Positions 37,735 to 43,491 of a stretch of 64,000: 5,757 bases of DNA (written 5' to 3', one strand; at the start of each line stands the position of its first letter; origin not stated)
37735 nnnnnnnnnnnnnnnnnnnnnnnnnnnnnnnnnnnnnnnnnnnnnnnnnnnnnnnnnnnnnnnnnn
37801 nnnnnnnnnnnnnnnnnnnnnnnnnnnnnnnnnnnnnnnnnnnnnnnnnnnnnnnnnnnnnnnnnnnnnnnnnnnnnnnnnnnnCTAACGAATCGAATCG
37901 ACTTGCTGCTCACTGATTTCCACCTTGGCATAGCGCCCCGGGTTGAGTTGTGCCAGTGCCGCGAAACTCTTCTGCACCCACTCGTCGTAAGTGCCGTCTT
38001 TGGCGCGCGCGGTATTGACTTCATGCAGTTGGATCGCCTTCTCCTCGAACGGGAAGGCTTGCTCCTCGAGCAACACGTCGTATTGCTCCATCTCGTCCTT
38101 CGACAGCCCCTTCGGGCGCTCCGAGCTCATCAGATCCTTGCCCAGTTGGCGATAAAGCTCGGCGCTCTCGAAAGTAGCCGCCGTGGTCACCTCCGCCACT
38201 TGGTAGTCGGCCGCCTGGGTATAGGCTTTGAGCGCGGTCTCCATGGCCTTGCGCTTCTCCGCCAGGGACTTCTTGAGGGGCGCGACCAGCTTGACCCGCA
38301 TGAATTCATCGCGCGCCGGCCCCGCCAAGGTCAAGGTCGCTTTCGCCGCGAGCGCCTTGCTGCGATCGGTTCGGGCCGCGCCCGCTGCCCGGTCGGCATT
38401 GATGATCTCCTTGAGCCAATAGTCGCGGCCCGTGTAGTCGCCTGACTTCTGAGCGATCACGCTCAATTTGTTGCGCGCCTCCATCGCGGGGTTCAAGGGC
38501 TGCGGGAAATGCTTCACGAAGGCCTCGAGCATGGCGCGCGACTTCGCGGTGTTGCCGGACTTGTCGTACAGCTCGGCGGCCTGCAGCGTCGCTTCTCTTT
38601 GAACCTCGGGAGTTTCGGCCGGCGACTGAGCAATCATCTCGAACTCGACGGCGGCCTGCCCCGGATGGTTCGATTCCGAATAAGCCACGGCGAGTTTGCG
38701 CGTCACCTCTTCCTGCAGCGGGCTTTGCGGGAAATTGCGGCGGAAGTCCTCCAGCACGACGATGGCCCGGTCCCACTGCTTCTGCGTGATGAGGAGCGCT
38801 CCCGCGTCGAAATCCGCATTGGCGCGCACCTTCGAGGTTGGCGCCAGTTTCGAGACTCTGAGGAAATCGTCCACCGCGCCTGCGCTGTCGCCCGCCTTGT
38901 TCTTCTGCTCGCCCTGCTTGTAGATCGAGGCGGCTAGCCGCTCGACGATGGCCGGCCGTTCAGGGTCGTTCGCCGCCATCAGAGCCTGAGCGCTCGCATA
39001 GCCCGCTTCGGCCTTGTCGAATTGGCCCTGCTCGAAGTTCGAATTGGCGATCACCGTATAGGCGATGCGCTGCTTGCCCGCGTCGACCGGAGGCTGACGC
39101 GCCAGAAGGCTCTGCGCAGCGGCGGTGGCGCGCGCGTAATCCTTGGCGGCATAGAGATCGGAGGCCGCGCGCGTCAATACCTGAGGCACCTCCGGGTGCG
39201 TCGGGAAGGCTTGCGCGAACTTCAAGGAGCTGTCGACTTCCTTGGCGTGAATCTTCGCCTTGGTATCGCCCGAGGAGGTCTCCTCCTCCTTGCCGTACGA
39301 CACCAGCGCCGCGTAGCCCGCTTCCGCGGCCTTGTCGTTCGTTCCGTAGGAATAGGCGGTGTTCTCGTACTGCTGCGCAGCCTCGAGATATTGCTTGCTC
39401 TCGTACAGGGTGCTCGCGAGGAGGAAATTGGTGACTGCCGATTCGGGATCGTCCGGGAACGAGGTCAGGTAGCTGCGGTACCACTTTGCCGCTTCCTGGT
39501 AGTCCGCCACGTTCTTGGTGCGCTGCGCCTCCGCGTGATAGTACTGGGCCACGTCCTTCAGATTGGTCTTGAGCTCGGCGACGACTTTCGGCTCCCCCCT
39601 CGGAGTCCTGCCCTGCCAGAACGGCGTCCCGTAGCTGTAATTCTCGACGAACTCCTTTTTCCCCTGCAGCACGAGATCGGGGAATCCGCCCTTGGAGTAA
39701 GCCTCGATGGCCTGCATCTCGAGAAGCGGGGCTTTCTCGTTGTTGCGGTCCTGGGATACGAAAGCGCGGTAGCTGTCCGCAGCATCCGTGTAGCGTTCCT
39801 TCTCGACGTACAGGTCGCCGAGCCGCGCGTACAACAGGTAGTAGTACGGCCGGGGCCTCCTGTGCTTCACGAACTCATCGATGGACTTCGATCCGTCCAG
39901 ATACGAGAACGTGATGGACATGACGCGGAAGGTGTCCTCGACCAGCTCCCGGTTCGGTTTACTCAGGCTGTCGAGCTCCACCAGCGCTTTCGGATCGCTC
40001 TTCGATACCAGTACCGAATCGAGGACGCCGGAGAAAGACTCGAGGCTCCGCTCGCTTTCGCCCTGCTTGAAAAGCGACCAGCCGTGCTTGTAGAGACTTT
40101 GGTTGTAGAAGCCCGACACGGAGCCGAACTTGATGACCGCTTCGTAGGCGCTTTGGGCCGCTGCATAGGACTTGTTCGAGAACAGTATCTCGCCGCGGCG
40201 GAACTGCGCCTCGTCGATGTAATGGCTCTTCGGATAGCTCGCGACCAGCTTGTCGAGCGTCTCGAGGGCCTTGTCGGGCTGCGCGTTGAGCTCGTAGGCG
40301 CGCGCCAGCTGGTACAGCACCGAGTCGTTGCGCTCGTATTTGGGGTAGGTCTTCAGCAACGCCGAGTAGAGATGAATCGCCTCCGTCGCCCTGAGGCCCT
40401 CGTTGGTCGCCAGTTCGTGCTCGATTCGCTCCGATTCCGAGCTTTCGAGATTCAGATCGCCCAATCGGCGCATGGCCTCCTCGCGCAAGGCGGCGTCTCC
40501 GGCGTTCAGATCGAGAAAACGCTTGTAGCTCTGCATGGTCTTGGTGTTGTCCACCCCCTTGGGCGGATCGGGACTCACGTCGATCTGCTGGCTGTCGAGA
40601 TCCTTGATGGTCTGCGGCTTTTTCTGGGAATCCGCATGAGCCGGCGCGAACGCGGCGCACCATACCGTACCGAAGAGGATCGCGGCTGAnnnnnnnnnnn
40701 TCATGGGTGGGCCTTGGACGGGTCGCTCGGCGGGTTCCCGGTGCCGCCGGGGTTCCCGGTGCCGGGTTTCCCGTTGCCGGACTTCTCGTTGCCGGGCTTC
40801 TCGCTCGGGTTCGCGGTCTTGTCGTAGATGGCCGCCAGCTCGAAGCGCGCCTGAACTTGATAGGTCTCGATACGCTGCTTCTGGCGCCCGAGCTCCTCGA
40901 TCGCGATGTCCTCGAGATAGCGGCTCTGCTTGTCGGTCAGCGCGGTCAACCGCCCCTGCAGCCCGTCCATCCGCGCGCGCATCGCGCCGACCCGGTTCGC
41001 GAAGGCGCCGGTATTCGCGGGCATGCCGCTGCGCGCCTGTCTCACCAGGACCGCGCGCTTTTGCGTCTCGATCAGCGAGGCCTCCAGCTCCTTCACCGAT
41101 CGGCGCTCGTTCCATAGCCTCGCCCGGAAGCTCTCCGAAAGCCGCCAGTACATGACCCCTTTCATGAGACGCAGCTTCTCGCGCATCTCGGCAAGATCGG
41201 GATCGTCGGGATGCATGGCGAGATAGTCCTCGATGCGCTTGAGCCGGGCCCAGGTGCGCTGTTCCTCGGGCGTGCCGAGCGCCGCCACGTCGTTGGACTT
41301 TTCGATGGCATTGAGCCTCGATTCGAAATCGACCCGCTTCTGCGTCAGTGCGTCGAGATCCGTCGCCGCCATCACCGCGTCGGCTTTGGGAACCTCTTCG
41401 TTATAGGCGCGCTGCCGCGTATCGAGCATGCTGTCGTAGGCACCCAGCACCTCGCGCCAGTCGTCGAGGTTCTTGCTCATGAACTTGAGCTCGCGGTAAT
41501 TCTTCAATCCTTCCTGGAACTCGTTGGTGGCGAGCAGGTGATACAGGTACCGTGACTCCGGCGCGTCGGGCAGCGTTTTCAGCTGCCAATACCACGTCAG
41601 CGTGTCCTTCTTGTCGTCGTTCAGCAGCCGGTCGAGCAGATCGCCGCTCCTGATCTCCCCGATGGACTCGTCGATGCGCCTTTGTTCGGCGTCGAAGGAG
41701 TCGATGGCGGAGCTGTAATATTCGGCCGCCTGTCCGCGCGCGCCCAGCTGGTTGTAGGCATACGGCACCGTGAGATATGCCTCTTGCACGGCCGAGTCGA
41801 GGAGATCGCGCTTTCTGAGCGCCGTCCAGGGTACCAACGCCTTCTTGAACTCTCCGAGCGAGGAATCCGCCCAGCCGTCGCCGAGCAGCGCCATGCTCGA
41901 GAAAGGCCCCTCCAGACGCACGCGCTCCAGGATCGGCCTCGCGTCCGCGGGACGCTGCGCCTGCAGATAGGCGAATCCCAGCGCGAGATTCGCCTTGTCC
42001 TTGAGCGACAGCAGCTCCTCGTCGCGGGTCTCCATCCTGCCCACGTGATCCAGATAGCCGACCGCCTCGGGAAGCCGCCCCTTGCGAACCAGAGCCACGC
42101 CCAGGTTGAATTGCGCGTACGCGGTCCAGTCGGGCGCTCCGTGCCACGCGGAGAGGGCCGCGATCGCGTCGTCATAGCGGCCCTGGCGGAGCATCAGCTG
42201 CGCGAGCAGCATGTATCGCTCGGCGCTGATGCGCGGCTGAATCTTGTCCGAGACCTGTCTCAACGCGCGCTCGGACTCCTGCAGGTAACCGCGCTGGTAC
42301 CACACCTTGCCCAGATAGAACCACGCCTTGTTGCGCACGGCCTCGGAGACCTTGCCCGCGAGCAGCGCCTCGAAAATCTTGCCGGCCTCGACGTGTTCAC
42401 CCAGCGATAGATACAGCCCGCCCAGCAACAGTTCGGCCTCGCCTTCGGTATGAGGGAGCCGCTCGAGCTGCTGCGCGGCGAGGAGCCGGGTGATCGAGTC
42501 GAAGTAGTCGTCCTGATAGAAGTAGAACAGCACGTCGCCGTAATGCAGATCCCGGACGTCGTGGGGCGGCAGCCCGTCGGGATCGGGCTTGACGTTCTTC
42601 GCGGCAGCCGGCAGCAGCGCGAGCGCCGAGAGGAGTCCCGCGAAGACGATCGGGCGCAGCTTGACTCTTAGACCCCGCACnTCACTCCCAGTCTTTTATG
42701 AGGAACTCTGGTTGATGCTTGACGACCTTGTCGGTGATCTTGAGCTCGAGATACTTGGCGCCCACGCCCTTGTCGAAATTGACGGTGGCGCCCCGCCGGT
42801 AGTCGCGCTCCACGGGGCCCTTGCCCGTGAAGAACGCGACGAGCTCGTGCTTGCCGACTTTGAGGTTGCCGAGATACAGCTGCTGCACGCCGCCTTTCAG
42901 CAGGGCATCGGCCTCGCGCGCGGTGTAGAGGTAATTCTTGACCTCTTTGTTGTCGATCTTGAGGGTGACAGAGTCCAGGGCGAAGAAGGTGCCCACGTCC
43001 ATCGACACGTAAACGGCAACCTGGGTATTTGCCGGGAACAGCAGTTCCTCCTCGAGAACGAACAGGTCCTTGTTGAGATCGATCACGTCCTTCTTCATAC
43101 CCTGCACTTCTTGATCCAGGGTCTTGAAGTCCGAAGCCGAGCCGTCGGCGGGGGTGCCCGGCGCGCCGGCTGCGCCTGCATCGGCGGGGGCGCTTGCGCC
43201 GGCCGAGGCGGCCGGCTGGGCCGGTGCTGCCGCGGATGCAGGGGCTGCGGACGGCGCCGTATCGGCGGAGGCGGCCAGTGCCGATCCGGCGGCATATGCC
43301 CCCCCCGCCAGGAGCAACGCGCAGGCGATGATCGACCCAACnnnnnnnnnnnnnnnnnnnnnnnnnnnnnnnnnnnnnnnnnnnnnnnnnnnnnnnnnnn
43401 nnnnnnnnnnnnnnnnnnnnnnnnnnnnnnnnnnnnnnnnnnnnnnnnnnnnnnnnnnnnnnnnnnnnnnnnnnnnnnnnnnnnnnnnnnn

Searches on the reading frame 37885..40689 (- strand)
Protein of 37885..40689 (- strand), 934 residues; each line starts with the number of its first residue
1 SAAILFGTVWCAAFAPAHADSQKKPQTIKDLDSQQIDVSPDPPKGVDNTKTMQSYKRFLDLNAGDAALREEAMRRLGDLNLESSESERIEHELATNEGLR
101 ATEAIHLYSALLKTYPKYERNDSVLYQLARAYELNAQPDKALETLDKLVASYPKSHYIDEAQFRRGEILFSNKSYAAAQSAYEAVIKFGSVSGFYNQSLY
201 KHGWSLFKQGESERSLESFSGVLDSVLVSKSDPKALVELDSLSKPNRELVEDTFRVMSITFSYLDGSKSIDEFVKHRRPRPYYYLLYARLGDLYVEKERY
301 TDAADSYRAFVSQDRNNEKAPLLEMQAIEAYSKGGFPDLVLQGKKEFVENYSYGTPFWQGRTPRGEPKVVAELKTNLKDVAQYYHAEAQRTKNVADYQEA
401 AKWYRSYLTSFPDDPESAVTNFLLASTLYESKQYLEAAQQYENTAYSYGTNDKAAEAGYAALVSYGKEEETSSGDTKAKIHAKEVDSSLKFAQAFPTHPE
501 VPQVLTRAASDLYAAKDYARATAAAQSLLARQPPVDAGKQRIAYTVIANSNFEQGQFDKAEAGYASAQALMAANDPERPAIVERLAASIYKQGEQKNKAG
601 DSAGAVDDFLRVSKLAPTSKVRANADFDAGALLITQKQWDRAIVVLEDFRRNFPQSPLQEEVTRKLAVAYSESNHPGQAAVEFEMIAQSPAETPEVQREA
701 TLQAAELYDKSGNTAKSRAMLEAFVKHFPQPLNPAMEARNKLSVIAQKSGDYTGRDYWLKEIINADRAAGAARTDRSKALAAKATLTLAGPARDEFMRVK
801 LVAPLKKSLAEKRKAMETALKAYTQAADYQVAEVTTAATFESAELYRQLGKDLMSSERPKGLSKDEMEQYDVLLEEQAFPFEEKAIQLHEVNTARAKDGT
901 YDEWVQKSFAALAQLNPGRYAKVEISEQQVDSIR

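Call 9: search_protein_families(library=pfam, proteins=[window:37885-40689:-], max_evalue=0.001)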
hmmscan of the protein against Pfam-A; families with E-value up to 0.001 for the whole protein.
window:37885-40689:- (934 aa): 11 families
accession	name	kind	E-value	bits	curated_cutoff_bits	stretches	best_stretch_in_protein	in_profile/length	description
PF13174.12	TPR_6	-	6.2e-24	83.4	26.3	1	124-155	2-33/33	Tetratricopeptide repeat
PF13432.12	TPR_16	-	2.5e-18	66.6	32.7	0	126-186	1-58/65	Tetratricopeptide repeat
PF13428.12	TPR_14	-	1.3e-14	53.7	23.5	1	124-157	3-36/44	Tetratricopeptide repeat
PF07719.23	TPR_2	-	4.4e-13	48.7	27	0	124-154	3-33/34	Tetratricopeptide repeat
PF14559.12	TPR_19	-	4.1e-12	46.7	25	1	101-157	7-61/68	Tetratricopeptide repeat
PF13525.12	YfiO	-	3.9e-09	37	25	0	587-662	6-81/203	Outer membrane lipoprotein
PF13424.12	TPR_12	-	8.5e-09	35.9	30.1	0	100-153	18-76/77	Tetratricopeptide repeat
PF00515.34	TPR_1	-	4.7e-06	26.6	27.8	0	543-564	3-24/34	Tetratricopeptide repeat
PF13181.12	TPR_8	-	1.7e-05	25.1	25.7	0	286-317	3-34/34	Tetratricopeptide repeat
PF24575.1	TPR_Slam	-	2.4e-05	25.1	35.2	0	109-180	32-102/104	Surface lipoprotein assembly modifier, N-terminal TPR repeats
PF12895.13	ANAPC3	-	8.3e-05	23.2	27.2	0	396-452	4-56/82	Anaphase-promoting complex, cyclosome, subunit 3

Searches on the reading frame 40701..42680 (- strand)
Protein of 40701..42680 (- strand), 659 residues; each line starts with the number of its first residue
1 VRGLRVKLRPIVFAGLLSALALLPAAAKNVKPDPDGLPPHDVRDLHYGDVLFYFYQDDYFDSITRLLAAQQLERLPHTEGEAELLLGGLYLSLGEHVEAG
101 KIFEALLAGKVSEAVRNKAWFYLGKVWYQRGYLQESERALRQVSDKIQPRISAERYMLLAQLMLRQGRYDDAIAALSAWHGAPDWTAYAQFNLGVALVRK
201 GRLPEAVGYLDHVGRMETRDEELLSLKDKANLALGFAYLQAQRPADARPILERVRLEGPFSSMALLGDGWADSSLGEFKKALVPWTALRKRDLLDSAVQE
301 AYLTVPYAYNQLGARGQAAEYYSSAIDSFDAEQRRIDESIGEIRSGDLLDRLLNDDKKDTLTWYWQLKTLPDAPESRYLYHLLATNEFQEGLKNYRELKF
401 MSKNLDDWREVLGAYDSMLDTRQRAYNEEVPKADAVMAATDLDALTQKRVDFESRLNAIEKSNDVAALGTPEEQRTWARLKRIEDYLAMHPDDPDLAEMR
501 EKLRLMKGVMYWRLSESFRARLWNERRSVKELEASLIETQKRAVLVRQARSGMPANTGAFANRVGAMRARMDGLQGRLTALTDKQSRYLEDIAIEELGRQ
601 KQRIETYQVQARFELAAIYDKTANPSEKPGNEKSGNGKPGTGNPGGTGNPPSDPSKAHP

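Call 3: search_protein_families(library=pfam, proteins=[window:40701-42680:-], max_evalue=1)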
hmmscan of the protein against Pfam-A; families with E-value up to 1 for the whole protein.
window:40701-42680:- (659 aa): 14 families
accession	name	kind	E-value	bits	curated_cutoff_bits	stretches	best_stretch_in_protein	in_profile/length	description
PF14559.12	TPR_19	-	1.6e-11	44.8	25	3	164-228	2-66/68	Tetratricopeptide repeat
PF13432.12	TPR_16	-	3e-10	40.8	32.7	3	159-211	3-55/65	Tetratricopeptide repeat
PF07719.23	TPR_2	-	5.1e-08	32.9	27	3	118-142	2-26/34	Tetratricopeptide repeat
PF13424.12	TPR_12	-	1.4e-06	28.9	30.1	1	158-211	8-69/77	Tetratricopeptide repeat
PF13428.12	TPR_14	-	3.8e-06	27.5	23.5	2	155-183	3-32/44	Tetratricopeptide repeat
PF07721.20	TPR_4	-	3e-05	24.7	27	2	232-253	5-26/26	Tetratricopeptide repeat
PF13374.12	TPR_10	-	5.9e-05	23.4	27.5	0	191-213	6-28/42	Tetratricopeptide repeat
PF09976.15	TPR_21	-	6.5e-05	23.2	25.5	1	116-227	75-187/193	Tetratricopeptide repeat-like domain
PF13174.12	TPR_6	-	7.6e-05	23.6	26.3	0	157-176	4-23/33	Tetratricopeptide repeat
PF12895.13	ANAPC3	-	0.00043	20.9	27.2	2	106-177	15-80/82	Anaphase-promoting complex, cyclosome, subunit 3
PF00515.34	TPR_1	-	0.0024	18.1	27.8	0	187-209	1-23/34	Tetratricopeptide repeat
PF13181.12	TPR_8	-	0.0051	17.3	25.7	0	153-176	1-24/34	Tetratricopeptide repeat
PF13176.12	TPR_7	-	0.0058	17.1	27.9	0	85-109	4-28/36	Tetratricopeptide repeat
PF25060.1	ARM_TT21_2nd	-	0.011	15.6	27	1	118-167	223-270/270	Tetratricopeptide repeat protein 21 second ARM domain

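Call 4: search_protein_families(library=ncbifam, proteins=[window:40701-42680:-], max_evalue=1)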
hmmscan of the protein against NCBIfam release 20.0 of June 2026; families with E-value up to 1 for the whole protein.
window:40701-42680:- (659 aa): 11 families
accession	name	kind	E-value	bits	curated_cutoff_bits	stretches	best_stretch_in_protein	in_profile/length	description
NF052415.1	T3SS_chap_SctY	equivalog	6.3e-11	42.7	70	2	157-235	10-91/106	type III secretion apparatus assembly chaperone SctY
NF040959.1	MamA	equivalog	9.3e-10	38.3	200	1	146-320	30-194/204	magnetosome protein MamA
TIGR02917.1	PEP_TPR_lipo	equivalog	6.1e-08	31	312.2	1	118-218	296-394/899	XrtA/PEP-CTERM system TPR-repeat protein PrsT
TIGR02795.1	tol_pal_ybgF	equivalog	2.8e-07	31.1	90.1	2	156-255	5-103/119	tol-pal system protein YbgF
NF052312.1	T9SS_PorW_SprE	equivalog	4.6e-07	28.9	250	1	84-177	108-203/716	type IX secretion system periplasmic lipoprotein PorW/SprE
NF033762.1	social_mot_Tgl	equivalog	0.00051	19.5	225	1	146-210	94-159/252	social motility TPR repeat lipoprotein Tgl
NF008391.2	PRK11189.1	equivalog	0.00075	19.1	250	1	82-211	30-157/297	lipoprotein NlpI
TIGR02552.1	LcrH_SycD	equivalog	0.01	15.5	104.8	1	156-234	54-133/136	SycD/LcrH family type III secretion system chaperone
NF008756.0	PRK11788.1-4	equivalog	0.016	14.3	474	1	66-155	61-145/389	lipopolysaccharide assembly protein LapB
TIGR02521.1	type_IV_pilW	equivalog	0.026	14.1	154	0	295-328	61-94/234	type IV pilus biogenesis/stability protein PilW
NF033920.0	C39_PA2778_fam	equivalog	0.038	13.4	150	0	111-207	150-244/255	PA2778 family cysteine peptidase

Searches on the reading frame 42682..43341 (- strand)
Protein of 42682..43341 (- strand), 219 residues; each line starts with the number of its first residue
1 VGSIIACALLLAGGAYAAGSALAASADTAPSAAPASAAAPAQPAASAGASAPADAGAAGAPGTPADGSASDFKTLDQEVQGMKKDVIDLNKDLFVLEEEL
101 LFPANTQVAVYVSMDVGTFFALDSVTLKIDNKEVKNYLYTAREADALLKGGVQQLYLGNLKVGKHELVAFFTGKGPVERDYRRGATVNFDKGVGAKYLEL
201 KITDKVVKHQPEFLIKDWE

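Call 3: search_protein_families(library=pfam, proteins=[window:42682-43341:-], max_evalue=1)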
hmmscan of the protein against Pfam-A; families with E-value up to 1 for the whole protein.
window:42682-43341:- (219 aa): 1 family
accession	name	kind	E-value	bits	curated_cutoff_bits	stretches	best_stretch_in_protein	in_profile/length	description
PF22661.2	CO4A-B_CUB_C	-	0.12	13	27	1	81-112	19-51/67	Complement C4A/B CUB C-terminal domain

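Call 4: search_protein_families(library=ncbifam, proteins=[window:42682-43341:-], max_evalue=1)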
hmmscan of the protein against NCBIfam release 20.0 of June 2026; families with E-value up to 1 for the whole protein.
window:42682-43341:- (219 aa): 4 families
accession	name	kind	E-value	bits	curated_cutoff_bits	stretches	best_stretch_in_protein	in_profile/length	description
NF038033.1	FEA1_rel_lipo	equivalog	0.00022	20.1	250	1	13-90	42-118/406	FEA1-related lipoprotein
NF047903.1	MmDecMmdC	equivalog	0.013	15.9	200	1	21-60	24-63/132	methylmalonyl-CoA decarboxylase subunit gamma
NF003377.0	PRK04452.1-3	subfamily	0.14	11.1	527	1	19-60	361-402/432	acetyl-CoA decarbonylase/synthase complex subunit delta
NF005117.0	PRK06549.1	equivalog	0.95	10.1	159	0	22-64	25-67/130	acetyl-CoA carboxylase biotin carboxyl carrier protein subunit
